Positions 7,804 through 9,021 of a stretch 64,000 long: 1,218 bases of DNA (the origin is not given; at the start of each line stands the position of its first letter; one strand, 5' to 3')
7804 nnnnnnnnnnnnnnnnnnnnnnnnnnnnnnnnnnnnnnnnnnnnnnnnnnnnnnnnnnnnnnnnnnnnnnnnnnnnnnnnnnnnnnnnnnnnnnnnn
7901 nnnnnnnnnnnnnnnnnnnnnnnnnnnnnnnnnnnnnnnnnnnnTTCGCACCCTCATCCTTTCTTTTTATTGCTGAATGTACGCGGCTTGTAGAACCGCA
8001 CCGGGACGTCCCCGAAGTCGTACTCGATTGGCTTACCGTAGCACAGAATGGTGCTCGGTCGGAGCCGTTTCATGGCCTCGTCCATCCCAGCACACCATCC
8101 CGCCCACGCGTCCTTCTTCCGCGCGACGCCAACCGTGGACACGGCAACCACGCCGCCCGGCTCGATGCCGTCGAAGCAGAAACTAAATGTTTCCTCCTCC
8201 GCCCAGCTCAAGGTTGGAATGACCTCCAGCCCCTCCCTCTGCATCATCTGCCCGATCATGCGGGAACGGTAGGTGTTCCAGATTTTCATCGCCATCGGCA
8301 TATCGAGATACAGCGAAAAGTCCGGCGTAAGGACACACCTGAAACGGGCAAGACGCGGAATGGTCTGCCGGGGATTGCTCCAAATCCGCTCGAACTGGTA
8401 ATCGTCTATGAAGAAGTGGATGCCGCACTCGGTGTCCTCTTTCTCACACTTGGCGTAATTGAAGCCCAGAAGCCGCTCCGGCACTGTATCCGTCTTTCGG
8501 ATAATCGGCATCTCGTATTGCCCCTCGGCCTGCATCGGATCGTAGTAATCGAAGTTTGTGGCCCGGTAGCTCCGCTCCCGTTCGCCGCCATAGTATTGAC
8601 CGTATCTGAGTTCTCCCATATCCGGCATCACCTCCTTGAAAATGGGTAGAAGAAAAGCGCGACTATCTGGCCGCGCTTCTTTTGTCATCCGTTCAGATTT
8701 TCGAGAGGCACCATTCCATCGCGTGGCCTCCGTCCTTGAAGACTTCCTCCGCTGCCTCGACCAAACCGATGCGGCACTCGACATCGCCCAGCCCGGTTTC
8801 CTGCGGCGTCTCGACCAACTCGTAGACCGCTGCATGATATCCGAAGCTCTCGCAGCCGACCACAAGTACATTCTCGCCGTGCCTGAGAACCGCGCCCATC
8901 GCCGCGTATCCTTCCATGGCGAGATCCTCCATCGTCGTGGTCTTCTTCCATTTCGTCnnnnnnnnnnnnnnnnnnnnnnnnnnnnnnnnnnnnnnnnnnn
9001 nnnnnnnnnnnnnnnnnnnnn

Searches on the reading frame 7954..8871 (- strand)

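Call 48: search_protein_families(library=pfam, proteins=[window:7954-8871:-], max_evalue=0.001)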
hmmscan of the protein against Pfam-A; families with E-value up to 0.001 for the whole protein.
window:7954-8871:- (305 aa): 1 family
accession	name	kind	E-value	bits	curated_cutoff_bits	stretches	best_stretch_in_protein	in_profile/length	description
PF14386.11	DUF4417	-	2.4e-72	242.7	28.9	1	115-289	3-177/183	Domain of unknown function (DUF4417)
